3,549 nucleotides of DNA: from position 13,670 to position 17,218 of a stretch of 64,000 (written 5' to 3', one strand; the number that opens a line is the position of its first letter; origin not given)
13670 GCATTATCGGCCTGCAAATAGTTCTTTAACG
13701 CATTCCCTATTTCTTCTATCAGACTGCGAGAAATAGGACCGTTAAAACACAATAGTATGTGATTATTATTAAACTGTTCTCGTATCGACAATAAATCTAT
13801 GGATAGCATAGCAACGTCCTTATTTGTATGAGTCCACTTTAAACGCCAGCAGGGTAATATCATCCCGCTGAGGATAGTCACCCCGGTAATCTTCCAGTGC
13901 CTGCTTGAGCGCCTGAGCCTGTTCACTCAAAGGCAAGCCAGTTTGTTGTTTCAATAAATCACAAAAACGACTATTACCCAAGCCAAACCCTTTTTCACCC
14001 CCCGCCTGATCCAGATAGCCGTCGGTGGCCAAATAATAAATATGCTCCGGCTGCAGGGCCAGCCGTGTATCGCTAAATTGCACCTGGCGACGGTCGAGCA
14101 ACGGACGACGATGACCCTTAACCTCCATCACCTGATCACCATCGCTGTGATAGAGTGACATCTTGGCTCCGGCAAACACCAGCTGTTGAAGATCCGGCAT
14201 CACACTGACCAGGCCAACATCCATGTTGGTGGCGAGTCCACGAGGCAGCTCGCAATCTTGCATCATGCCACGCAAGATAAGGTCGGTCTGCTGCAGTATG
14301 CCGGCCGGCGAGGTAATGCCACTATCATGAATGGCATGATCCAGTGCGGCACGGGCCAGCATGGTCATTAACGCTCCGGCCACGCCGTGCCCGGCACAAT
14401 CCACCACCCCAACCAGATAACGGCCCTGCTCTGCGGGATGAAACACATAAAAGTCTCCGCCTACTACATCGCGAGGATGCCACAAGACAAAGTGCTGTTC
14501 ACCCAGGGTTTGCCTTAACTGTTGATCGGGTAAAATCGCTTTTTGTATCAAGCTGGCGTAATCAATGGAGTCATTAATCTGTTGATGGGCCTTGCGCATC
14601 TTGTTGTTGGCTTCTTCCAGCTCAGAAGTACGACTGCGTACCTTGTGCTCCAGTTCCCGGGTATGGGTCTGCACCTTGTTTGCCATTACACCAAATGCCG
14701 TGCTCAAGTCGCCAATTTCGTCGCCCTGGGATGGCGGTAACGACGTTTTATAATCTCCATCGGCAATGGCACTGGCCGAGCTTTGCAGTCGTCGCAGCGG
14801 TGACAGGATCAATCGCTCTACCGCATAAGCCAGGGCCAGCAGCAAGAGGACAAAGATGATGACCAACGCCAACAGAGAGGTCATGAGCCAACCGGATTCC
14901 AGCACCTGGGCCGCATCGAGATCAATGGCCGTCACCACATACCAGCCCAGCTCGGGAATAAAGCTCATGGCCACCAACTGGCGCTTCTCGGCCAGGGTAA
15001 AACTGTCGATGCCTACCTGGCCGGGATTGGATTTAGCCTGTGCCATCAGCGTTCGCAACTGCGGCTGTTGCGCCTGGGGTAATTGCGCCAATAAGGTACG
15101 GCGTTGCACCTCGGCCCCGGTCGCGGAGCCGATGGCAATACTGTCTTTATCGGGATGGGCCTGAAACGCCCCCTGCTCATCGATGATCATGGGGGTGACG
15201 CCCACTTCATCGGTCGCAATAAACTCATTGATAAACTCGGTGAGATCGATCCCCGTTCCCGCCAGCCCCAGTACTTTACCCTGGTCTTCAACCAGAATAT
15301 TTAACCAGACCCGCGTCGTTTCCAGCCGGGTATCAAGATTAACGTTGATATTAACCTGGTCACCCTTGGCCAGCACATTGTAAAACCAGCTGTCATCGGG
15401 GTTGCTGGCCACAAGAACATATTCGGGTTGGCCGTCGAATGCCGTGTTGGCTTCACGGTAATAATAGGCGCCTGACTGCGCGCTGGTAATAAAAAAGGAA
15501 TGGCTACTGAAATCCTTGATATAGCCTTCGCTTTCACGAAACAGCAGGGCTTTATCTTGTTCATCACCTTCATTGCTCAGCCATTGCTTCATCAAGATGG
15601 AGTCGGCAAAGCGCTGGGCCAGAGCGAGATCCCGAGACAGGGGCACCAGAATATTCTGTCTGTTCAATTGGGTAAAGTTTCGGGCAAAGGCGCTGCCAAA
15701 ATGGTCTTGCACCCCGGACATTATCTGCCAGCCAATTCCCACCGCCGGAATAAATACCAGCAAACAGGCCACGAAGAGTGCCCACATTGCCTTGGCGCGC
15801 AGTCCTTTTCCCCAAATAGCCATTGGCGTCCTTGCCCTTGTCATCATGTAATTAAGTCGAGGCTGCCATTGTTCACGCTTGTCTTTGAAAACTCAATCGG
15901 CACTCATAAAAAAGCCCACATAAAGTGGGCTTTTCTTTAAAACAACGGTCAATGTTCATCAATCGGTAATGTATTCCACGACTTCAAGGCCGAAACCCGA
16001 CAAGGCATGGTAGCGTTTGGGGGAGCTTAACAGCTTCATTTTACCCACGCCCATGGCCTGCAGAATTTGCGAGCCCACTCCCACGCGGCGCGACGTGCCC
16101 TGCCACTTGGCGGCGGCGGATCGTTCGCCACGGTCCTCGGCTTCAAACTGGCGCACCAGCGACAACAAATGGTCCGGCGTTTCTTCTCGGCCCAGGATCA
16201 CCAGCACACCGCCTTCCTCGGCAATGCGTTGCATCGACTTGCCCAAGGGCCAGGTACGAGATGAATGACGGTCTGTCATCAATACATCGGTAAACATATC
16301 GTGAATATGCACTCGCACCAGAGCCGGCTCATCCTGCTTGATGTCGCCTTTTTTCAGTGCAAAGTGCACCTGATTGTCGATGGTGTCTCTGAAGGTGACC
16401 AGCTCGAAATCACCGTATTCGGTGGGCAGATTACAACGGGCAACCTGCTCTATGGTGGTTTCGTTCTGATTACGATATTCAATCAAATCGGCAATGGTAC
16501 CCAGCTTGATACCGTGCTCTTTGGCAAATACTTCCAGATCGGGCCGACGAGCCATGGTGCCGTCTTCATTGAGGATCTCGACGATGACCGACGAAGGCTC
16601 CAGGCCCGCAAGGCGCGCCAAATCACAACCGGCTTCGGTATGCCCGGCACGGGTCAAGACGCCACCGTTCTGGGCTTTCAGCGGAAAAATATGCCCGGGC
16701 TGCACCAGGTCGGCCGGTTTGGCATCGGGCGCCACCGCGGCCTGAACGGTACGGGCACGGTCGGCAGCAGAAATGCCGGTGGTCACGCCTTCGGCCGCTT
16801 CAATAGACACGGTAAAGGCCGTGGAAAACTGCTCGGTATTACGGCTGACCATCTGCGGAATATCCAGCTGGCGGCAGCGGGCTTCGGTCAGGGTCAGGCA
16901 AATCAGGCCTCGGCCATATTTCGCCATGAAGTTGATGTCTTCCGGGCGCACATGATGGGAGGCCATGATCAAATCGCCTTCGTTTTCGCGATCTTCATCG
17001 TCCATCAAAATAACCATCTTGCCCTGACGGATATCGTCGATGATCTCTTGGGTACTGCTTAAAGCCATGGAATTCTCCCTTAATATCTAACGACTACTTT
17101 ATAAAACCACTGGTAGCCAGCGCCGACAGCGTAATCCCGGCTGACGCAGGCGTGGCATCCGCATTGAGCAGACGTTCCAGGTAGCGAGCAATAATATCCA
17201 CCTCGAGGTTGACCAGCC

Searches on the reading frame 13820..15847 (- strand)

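Call 55: search_protein_families(library=pfam, proteins=[window:13820-15847:-], max_evalue=0.001)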
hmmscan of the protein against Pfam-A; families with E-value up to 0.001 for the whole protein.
window:13820-15847:- (675 aa): 3 families
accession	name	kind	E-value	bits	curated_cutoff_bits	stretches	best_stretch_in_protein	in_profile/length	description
PF07228.17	SpoIIE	-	5.1e-23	82.4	25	1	474-671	2-191/192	Stage II sporulation protein E (SpoIIE)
PF00672.30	HAMP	-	3.8e-14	53.2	25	1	345-393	4-52/53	HAMP domain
PF02743.24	dCache_1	-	8.8e-10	39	45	1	116-306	69-239/240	Cache domain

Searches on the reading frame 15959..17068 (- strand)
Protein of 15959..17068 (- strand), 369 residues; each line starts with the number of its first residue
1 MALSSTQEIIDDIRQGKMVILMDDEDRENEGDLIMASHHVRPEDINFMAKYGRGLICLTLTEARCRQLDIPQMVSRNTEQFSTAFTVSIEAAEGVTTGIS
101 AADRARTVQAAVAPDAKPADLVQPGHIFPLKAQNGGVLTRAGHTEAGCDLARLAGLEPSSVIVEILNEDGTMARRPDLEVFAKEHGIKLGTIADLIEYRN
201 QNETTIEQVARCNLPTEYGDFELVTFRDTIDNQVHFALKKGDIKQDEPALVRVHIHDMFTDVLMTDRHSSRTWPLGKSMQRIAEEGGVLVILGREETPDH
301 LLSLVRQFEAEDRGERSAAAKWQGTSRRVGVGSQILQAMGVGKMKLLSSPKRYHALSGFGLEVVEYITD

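Call 55: search_protein_families(library=pfam, proteins=[window:15959-17068:-], max_evalue=0.001)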
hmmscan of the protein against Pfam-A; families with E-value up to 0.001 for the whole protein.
window:15959-17068:- (369 aa): 2 families
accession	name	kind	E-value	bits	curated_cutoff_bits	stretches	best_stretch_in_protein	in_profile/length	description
PF00926.24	DHBP_synthase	-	9.9e-87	289.8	26.4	1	7-198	1-191/191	3,4-dihydroxy-2-butanone 4-phosphate synthase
PF00925.25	GTP_cyclohydro2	-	1.6e-42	145.4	23.3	1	208-367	2-164/165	GTP cyclohydrolase II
